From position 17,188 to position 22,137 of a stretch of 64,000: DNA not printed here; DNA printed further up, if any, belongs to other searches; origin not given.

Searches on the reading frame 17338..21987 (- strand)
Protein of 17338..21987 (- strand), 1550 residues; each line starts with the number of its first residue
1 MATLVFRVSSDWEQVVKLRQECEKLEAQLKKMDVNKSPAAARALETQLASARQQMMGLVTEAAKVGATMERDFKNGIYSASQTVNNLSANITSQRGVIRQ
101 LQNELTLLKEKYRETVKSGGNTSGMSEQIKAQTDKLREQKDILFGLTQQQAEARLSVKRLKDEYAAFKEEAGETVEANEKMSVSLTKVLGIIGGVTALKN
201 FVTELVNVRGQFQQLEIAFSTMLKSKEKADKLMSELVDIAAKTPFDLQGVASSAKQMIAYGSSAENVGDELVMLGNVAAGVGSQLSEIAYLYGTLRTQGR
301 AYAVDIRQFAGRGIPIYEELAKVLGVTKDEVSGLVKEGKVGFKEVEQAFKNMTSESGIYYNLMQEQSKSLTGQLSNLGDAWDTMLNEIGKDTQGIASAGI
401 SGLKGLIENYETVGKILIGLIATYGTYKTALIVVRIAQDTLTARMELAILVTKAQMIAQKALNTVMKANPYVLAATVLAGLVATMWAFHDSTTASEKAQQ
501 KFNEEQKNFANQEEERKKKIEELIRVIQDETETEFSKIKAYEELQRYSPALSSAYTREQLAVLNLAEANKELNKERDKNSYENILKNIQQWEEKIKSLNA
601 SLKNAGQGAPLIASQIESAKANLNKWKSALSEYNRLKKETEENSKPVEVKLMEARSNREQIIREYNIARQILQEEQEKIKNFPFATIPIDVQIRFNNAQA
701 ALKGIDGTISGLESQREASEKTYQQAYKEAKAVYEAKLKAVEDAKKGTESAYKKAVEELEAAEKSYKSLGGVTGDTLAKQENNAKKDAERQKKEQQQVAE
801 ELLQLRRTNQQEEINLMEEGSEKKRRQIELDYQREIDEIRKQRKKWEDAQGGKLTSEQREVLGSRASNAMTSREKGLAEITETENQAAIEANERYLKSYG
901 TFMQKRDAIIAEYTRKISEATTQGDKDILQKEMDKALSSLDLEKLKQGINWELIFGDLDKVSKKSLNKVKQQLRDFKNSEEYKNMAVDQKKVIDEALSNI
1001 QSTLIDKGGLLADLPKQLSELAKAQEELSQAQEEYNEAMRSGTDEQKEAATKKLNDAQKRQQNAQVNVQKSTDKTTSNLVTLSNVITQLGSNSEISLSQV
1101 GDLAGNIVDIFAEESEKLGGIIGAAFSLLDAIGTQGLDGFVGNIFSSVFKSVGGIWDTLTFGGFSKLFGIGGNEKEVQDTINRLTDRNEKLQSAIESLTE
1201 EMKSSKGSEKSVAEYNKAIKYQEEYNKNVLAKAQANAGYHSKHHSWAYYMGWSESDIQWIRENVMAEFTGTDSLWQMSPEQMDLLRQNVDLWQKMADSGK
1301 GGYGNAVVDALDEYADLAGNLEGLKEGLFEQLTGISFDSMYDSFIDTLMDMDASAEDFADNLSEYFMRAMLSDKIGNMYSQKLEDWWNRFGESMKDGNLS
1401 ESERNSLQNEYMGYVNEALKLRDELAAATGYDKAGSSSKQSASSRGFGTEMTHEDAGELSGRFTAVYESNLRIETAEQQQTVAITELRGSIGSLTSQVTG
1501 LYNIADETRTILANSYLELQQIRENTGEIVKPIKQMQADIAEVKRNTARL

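Call 59: search_protein_families(library=phrogs, max_evalue=0.00001, proteins=[window:17338-21987:-])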
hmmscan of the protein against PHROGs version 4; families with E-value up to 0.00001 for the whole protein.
window:17338-21987:- (1550 aa): 9 families
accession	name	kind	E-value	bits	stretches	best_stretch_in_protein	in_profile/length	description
phrog_9959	-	tail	1.8e-198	663.3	2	142-519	8-400/1708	tail length tape measure protein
phrog_14295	-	unknown function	8.9e-118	395.8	2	1116-1550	1027-1438/1439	-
phrog_1686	-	tail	1.6e-18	67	1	114-392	36-321/1224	tail length tape measure protein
phrog_973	-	tail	1.5e-16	60.5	1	123-388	73-323/1465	tail length tape measure protein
phrog_12798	-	tail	3.3e-16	59.7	1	173-390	36-248/1031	tail length tape measure protein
phrog_16692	-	unknown function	7.6e-12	45.5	1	135-309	110-284/1107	-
phrog_1942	-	tail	1.7e-09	37.7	1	219-353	167-302/1178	tail length tape measure protein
phrog_167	-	tail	6e-07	28.5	1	17-268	96-345/1555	tail length tape measure protein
phrog_971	-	lysis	8.9e-06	25.6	0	369-500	413-549/1338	endolysin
